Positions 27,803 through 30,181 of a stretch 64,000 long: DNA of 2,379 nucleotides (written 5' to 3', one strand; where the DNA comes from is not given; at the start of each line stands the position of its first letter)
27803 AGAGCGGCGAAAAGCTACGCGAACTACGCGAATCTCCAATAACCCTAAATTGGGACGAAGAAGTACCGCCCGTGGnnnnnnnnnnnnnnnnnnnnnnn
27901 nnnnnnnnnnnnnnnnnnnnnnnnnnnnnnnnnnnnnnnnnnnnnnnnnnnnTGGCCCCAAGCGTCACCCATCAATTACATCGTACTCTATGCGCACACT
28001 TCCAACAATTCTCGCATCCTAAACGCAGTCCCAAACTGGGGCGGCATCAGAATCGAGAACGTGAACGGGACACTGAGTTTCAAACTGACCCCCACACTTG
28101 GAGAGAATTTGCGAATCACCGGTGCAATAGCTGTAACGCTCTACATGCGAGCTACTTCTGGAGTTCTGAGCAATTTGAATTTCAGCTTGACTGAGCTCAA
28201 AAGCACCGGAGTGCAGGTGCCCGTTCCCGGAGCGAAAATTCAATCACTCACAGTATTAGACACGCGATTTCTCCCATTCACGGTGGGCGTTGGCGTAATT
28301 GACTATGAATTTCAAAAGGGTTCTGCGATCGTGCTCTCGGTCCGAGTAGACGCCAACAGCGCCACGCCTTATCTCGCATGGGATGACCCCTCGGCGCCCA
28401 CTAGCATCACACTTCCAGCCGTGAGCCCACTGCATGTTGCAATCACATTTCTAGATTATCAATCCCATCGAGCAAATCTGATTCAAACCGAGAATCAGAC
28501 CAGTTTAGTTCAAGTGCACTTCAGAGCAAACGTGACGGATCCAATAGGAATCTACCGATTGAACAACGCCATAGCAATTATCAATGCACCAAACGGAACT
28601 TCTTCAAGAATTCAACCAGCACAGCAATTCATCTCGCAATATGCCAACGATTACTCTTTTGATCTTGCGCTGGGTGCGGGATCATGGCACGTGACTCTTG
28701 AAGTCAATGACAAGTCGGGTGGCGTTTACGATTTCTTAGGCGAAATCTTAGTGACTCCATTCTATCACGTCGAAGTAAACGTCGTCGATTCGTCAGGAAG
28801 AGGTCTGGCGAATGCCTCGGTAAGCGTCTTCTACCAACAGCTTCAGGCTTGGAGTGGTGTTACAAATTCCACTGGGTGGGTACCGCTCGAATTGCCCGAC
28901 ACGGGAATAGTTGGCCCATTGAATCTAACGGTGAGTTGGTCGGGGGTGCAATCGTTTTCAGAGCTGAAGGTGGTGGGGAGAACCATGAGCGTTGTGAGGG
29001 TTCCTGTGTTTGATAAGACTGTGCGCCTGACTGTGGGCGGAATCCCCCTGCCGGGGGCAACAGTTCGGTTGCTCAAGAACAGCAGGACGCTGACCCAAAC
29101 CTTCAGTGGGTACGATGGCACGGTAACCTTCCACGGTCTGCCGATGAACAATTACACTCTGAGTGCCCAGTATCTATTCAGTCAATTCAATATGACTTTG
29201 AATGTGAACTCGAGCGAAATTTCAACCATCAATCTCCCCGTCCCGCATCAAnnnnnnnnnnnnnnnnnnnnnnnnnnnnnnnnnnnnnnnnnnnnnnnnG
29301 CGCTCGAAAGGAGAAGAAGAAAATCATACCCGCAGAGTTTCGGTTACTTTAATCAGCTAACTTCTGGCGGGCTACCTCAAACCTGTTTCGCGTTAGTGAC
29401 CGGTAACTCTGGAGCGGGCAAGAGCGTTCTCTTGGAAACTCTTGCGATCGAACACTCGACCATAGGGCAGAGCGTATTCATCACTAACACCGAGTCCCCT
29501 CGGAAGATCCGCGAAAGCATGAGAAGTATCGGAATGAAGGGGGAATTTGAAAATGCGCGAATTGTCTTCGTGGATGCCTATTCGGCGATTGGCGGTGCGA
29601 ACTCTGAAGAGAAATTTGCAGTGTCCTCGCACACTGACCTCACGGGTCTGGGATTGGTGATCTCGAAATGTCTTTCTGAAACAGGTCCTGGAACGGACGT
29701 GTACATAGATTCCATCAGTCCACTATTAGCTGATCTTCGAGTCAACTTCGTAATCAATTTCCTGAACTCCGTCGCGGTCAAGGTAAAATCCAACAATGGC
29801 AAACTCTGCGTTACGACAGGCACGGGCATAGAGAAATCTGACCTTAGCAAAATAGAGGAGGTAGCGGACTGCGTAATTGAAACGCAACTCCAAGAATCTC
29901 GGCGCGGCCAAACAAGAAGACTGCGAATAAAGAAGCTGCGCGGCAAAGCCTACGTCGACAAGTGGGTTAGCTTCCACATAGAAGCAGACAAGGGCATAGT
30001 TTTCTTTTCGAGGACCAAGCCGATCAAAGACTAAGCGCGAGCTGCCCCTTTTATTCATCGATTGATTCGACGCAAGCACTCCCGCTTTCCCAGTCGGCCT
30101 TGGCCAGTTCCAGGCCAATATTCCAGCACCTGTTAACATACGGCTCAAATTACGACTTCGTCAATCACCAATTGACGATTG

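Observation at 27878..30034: Receptor-like architecture: extracellular beta-rich domain, one TM helix, cytoplasmic KaiC/RecA ATPase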

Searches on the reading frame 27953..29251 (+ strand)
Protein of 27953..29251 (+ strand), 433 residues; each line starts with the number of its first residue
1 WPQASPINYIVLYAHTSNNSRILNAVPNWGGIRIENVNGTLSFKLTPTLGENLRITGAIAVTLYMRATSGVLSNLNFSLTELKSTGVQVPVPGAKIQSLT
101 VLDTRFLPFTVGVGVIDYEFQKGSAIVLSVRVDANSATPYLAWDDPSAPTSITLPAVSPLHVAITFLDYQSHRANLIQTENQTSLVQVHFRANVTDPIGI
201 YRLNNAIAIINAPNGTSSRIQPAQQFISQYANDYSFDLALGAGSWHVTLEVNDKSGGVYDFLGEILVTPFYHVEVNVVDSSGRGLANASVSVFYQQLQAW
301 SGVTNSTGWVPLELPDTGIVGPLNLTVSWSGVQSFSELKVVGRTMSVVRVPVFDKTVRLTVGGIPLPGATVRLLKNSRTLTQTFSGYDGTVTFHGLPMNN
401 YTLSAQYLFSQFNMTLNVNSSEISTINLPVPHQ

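Call 38: predict_structure(alignment_id=A2)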
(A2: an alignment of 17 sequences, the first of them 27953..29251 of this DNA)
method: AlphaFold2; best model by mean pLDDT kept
length: 433 residues; sequences in the alignment: 17
mean_pLDDT: 89.0   pTM: 0.69
mean pLDDT of the five models: 89.0, 87.8, 87.3, 85.2, 84.3
residues with pLDDT >= 90: 259; 70-90: 156; 50-70: 14; < 50: 4
segments of 3 or more residues with pLDDT < 50: 1-4
pLDDT, mean of each block of 10 residues (from residue 1): 64 91 87 91 95 93 94 93 96 90 91 89 96 91 90 90 73 73 86 88 88 92 90 91 92 85 89 93 91 81 95 92 90 86 90 92 92 90 94 90 91 92 91 68
secondary structure, 60 per line:
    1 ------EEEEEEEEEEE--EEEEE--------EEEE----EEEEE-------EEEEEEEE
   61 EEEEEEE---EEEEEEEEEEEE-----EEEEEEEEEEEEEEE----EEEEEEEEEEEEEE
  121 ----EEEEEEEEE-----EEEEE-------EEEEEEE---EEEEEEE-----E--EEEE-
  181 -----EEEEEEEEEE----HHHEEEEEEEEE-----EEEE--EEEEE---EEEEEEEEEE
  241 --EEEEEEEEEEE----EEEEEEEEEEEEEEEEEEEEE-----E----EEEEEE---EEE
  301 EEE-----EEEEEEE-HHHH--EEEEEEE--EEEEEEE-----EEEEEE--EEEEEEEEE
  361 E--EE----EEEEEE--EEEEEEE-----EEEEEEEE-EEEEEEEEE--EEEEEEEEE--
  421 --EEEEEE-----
elements in order: E7-17 E20-24 E33-36 E41-45 E53-67 E71-82 E88-102 E107-120 E125-133 E139-143 E151-157 E161-167 E176-179 E186-195 E203-211 E217-220 E223-227 E231-240 E243-253 E258-278 E289-294 E298-303 E309-315 H317-320 E323-329 E332-338 E344-349 E352-361 E370-375 E378-384 E390-397 E399-407 E410-418 E423-428

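Call 42: fold_search(model_id=the predicted structure, library=pdb)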
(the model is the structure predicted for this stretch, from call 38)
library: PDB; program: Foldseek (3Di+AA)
matches with E <= 10: 1854; with E <= 0.001: 201
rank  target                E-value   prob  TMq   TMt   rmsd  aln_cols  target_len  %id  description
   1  6fwv_B                9.9e-12  1.00  0.21  0.18  27.7       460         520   12  The Bacillus anthracis TIE protein (released 2018-08-08)
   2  6fwv_A                3.2e-11  1.00  0.22  0.19  27.2       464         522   12  The Bacillus anthracis TIE protein (released 2018-08-08)
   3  10ps                  2.0e-08  1.00  0.17  0.14  25.6       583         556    9  Crystal structure of SdrD A2-A3-B1-B2 domains from Staphylococcus aureus JH1 (released 2026-02-11)
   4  8qox_B                3.7e-08  1.00  0.20  0.19  17.2       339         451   12  Two-component assembly of SlaA and SlaB S-layer proteins of Sulfolobus acidocaldarius (released 2024-02-21)
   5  4oq1                  5.6e-08  1.00  0.21  0.26  13.5       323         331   11  Structure of the Streptococcal ancillary pilin (released 2014-04-23)
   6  6tav_D                7.1e-08  1.00  0.21  0.09  23.6       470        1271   13  Crystal structure of endopeptidase-induced alpha2-macroglobulin (released 2021-05-12)
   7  2v5y                  8.6e-08  1.00  0.19  0.15  22.7       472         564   12  Crystal structure of the receptor protein tyrosine phosphatase mu ectodomain (released 2007-09-11)
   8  6m48_B                8.6e-08  1.00  0.19  0.12  23.7       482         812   12  Crystal structure of pilus adhesin, SpaC from Lactobacillus rhamnosus GG - P21212 form (released 2020-07-29)
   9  6tav_C                1.9e-07  1.00  0.21  0.09  23.4       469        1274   13  Crystal structure of endopeptidase-induced alpha2-macroglobulin (released 2021-05-12)
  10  6m3y                  2.1e-07  1.00  0.22  0.13  22.9       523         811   11  Crystal structure of pilus adhesin, SpaC from Lactobacillus rhamnosus GG - open conformation (released 2020-07-29)
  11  6m48_A                3.0e-07  1.00  0.19  0.12  24.8       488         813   11  Crystal structure of pilus adhesin, SpaC from Lactobacillus rhamnosus GG - P21212 form (released 2020-07-29)
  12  3hs0_A                8.4e-07  1.00  0.19  0.14  30.4       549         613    8  Cobra Venom Factor (CVF) in complex with human factor B (released 2009-07-07)
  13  3ib3_A                9.7e-07  1.00  0.30  0.23   4.0       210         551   13  Crystal Structure of SACOL2612 - CocE/NonD family hydrolase from Staphylococcus aureus (released 2009-08-11)
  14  4kh9_B                1.0e-06  1.00  0.21  0.25  20.7       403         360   10  Crystal structure of a DUF4785 family protein (lpg0956) from Legionella pneumophila subsp. pneumophila str. Philadelph (released 2013-07-03)
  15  3i2i                  1.1e-06  1.00  0.27  0.21   5.3       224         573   15  Cocaine Esterase with mutation T172R, bound to DTT adduct (released 2010-06-16)
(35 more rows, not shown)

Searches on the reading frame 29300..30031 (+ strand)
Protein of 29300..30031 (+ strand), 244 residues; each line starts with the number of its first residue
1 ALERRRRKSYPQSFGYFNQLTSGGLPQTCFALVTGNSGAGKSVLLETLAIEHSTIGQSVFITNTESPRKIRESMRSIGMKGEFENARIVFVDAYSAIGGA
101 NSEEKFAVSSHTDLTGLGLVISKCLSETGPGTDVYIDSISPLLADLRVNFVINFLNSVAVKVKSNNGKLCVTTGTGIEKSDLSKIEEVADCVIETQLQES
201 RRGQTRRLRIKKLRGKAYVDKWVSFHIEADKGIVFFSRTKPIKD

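Call 20: search_solved_structures(query=window:29300-30031:+, max_evalue=0.01, show_alignments=3)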
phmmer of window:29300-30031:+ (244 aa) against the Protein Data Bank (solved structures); distinct sequences matched with E-value up to 0.01: 46.
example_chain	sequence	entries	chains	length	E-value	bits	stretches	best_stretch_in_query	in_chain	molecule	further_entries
8db3_A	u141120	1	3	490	4.5e-12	49.2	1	11-230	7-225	Circadian clock protein KaiC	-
8fwi_A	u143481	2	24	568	5.4e-12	48.9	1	11-230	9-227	Circadian clock protein KaiC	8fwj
8dba_A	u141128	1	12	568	7.1e-12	48.5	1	11-230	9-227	Circadian clock protein KaiC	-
2zts_A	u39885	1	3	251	8.6e-11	45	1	16-236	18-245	Putative uncharacterized protein PH0186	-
7x1z_A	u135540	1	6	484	1.2e-10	44.5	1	17-236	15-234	Circadian clock oscillator protein KaiC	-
3s1a_A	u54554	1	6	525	1.8e-10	44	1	17-236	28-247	Circadian clock protein kinase kaiC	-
9ofh_A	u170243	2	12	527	1.8e-10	43.9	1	17-236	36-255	Circadian clock oscillator protein KaiC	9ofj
5jwq_A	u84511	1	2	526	2.1e-10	43.7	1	8-225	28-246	Circadian clock protein kinase KaiC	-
8zn5_B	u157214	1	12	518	2.1e-10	43.7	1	10-237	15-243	KaiC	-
7dyi_A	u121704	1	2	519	8.2e-10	41.8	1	17-236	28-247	Circadian clock protein kinase KaiC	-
4o0m_A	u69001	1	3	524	9.3e-10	41.6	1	8-225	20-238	Circadian clock protein kinase KaiC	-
7dy1_A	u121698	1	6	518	9.6e-10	41.6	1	8-225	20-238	Circadian clock protein kinase KaiC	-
3k0c_A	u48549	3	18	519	1.1e-09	41.4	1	17-236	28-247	Circadian clock protein kinase KaiC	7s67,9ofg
7s65_A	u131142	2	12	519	1.1e-09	41.3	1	17-236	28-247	Circadian clock protein kinase KaiC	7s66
4ijm_A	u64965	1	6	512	2.3e-09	40.4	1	17-236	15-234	Circadian clock protein kinase KaiC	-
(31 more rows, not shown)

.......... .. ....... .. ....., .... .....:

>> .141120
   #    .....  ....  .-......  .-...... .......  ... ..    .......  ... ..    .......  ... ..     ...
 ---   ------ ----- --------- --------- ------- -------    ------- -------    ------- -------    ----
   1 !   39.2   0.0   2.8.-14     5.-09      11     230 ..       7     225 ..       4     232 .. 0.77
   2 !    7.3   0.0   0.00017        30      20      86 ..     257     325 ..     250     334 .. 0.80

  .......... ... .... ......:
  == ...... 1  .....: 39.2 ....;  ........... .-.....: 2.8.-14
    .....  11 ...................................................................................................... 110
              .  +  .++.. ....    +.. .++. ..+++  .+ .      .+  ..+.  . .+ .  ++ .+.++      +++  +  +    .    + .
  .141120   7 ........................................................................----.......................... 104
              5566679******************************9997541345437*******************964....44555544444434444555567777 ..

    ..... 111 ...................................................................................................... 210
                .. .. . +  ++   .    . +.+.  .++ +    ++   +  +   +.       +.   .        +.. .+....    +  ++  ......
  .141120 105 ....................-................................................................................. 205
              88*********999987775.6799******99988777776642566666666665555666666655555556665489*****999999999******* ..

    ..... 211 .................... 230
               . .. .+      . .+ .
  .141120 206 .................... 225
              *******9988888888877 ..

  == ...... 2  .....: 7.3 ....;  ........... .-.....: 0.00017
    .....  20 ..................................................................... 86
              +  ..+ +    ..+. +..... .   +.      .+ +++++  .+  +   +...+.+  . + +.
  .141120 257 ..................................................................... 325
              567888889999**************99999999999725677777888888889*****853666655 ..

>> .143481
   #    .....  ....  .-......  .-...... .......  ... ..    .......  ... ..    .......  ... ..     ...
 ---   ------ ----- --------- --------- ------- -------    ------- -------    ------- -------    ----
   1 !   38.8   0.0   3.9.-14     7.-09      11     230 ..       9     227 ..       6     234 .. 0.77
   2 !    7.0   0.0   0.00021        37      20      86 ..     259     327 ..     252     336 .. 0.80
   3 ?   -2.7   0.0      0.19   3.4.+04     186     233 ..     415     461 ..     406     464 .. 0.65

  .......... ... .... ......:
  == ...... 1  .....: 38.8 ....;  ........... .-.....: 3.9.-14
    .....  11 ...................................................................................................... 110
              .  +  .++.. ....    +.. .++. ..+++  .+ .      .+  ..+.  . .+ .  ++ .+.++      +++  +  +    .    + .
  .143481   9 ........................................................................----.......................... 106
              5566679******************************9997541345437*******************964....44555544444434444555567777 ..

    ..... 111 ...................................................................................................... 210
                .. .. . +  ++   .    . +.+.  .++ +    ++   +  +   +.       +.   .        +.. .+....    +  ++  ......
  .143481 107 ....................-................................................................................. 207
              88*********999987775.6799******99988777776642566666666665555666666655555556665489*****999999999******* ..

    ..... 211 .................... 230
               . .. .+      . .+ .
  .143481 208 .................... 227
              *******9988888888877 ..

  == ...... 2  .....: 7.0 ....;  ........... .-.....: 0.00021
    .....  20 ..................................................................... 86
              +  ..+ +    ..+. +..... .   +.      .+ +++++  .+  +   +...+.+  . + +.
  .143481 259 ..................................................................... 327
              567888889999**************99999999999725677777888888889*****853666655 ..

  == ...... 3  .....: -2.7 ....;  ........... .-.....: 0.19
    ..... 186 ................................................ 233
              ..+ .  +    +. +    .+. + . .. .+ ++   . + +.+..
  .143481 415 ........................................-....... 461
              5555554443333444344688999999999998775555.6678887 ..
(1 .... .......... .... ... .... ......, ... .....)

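Call 48: search_protein_representatives(protein=window:29300-30031:+)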
Query: 244 residues. Proteins with E-value up to 0.001 (for the whole library): 847; up to 1e-10: 210; up to 1e-30: 71. The best 150 are listed.
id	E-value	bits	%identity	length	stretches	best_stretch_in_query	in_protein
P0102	3.4e-95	334.2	64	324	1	3-241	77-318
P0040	4.8e-95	333.7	63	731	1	4-240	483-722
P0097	1.9e-93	328.4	61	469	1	4-241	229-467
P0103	5.6e-87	307.3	57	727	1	1-241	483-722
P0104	7.6e-87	306.9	59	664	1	4-236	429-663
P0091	7.2e-85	300.4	58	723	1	4-242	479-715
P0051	4.7e-84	297.8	56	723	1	3-242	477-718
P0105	1.6e-83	296.0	54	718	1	3-241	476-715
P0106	2.5e-67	243.1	50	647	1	4-241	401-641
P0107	2.7e-67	242.9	49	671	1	2-238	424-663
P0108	1.5e-65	237.2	48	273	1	3-240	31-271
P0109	1.0e-63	231.2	58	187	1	60-241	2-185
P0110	6.5e-63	228.6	46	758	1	5-239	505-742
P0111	9.8e-62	224.8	47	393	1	4-240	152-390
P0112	9.9e-60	218.2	47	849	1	3-242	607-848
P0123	3.2e-49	183.8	41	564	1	6-243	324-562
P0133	3.6e-41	157.5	36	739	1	4-240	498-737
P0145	1.4e-36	142.5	36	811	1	2-236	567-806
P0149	1.6e-35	139.0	37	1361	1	4-236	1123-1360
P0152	1.8e-34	135.6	35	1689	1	9-235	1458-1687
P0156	7.6e-34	133.5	35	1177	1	5-235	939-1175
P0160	2.6e-33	131.8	35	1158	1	4-236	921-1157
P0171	3.8e-30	121.4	32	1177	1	3-236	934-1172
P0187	4.6e-25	104.8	33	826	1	12-238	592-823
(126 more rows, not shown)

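Call 71: list_cluster_members(proteins=[P0149, P0152, P0156, P0160, P0171, P0145, P0112, P0123, P0133, P0187])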
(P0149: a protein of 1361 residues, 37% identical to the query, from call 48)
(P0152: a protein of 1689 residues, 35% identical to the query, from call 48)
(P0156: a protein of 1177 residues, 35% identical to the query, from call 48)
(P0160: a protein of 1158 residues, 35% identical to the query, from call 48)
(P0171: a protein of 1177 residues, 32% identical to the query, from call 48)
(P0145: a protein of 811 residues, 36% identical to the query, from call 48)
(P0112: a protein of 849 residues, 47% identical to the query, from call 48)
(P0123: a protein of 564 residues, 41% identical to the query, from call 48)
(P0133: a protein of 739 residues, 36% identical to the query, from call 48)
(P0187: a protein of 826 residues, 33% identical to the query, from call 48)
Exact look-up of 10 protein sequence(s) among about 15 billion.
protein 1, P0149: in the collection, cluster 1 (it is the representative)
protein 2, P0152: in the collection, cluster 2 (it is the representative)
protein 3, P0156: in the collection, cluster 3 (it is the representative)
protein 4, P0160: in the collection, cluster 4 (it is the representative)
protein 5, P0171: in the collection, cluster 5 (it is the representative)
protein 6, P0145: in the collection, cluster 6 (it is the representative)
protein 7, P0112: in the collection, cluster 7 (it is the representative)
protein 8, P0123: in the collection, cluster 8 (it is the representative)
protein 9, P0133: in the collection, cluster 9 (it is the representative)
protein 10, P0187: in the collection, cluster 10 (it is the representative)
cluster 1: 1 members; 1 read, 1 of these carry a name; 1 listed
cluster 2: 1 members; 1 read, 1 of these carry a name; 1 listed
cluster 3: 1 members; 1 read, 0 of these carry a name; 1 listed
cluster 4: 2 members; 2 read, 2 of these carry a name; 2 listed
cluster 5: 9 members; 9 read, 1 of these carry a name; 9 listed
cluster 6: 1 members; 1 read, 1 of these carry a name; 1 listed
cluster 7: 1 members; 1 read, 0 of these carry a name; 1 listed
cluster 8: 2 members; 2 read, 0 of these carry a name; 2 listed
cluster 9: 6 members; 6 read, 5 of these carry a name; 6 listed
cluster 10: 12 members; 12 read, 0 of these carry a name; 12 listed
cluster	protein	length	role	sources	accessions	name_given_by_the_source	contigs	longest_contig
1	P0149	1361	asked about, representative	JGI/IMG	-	KaiC/GvpD/RAD55 family RecA-like ATPase/PKD repeat protein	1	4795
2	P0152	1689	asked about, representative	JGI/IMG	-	PKD repeat protein/KaiC/GvpD/RAD55 family RecA-like ATPase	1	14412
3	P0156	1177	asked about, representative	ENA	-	-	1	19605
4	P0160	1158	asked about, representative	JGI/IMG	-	PKD repeat protein/KaiC/GvpD/RAD55 family RecA-like ATPase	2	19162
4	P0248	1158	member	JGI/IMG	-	PKD repeat protein/KaiC/GvpD/RAD55 family RecA-like ATPase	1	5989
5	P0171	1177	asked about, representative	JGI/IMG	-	-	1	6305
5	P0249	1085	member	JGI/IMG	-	RecA-superfamily ATPases implicated in signal transduction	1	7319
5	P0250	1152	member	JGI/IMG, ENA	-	-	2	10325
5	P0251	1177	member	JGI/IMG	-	-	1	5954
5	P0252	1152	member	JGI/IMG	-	-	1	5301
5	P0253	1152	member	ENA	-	-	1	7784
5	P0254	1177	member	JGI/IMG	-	-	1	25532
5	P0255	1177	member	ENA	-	-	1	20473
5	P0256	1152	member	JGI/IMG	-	-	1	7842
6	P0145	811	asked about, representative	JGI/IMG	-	KaiC/GvpD/RAD55 family RecA-like ATPase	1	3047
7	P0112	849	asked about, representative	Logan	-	-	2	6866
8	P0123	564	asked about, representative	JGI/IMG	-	-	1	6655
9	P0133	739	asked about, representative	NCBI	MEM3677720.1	MAG: ATPase domain-containing protein [Candidatus Bathyarchaeia archaeon]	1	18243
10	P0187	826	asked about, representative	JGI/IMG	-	-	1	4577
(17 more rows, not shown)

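Call 72: find_encoding_contigs(protein=P0160, flank=6000, max_places=2)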
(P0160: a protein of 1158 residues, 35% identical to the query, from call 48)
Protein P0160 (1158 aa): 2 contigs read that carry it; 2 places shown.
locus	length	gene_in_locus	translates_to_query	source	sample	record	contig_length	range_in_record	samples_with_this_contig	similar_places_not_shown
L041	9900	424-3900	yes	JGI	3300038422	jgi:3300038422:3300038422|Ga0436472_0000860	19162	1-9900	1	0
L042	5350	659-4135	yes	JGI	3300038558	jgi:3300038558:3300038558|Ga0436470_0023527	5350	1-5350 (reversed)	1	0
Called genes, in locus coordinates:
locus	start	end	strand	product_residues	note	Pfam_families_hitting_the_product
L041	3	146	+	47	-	?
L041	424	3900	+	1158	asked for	PF00801:PKD, PF18911:PKD_4, PF18911:PKD_4, PF00801:PKD, PF18911:PKD_4, PF00801:PKD, PF18911:PKD_4, PF00801:PKD, +7 more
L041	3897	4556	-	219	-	PF06745:ATPase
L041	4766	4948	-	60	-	-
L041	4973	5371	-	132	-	-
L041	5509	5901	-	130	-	-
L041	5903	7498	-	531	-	-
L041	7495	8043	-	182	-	-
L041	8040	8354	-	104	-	PF04883:HK97-gp10_like (weak)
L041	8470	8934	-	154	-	-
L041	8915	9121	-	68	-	-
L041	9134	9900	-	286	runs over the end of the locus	PF18906:Phage_tube_2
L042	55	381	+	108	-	-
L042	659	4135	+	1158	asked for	PF00801:PKD, PF18911:PKD_4, PF18911:PKD_4, PF00801:PKD, PF18911:PKD_4, PF00801:PKD, PF18911:PKD_4, PF00801:PKD, +7 more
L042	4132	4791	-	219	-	PF06745:ATPase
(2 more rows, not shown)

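Call 73: find_encoding_contigs(protein=P0156, flank=6000, max_places=2)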
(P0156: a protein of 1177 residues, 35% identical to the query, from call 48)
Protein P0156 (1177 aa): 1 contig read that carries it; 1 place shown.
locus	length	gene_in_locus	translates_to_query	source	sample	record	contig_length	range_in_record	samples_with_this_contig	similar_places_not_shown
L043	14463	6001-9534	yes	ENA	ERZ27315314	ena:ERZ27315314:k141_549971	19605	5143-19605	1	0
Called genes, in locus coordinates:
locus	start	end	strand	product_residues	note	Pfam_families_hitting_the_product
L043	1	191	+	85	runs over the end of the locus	-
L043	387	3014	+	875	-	PF00072:Response_reg, PF08448:PAS_4, PF13426:PAS_9, PF00989:PAS, PF08448:PAS_4, PF13188:PAS_8, PF13426:PAS_9, PF00989:PAS, +12 more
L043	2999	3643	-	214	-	PF06745:ATPase, PF24336:DUF7504 (weak), PF23442:DUF7125 (weak)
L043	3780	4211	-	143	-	-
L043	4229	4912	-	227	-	PF03796:DnaB_C (faint), PF06745:ATPase, PF13481:AAA_25, PF23442:DUF7125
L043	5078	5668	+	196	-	-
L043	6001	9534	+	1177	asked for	PF07705:CARDB, PF18911:PKD_4, PF00801:PKD, PF00801:PKD, PF18911:PKD_4, PF06745:ATPase, PF23442:DUF7125, PF24336:DUF7504, +2 more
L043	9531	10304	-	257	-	PF03796:DnaB_C (weak), PF06745:ATPase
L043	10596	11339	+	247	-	PF13489:Methyltransf_23, PF01209:Ubie_methyltran, PF07021:MetW (faint), PF03848:TehB (weak), PF13847:Methyltransf_31, PF08241:Methyltransf_11, PF08242:Methyltransf_12, PF13649:Methyltransf_25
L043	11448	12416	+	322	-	PF01040:UbiA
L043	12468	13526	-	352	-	PF12675:DUF3795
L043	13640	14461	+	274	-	?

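Call 74: find_encoding_contigs(protein=P0152, flank=6000, max_places=2)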
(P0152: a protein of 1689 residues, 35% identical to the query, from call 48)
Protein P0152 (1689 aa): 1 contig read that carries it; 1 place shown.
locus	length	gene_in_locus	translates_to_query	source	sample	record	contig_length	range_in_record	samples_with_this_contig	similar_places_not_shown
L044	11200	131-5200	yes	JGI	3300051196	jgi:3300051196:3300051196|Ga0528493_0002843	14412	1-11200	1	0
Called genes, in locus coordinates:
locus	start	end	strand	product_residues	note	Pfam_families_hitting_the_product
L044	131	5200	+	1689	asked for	PF00801:PKD, PF18911:PKD_4, PF00801:PKD, PF18911:PKD_4, PF00801:PKD, PF18911:PKD_4, PF00801:PKD, PF18911:PKD_4, +19 more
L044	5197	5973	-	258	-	PF03796:DnaB_C (weak), PF06745:ATPase, PF23442:DUF7125 (faint)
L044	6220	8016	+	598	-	PF00930:DPPIV_N (weak), PF26549:Tricorn_N, PF26550:Tricorn_2nd, PF02129:Peptidase_S15, PF00561:Abhydrolase_1, PF01738:DLH, PF20434:BD-FAE, PF00326:Peptidase_S9, +3 more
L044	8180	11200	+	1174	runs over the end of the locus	PF13191:AAA_16, PF13401:AAA_22 (faint), PF13424:TPR_12 (weak), PF17874:TPR_MalT (weak), PF13424:TPR_12, PF17874:TPR_MalT, PF13424:TPR_12 (weak), PF06745:ATPase, +8 more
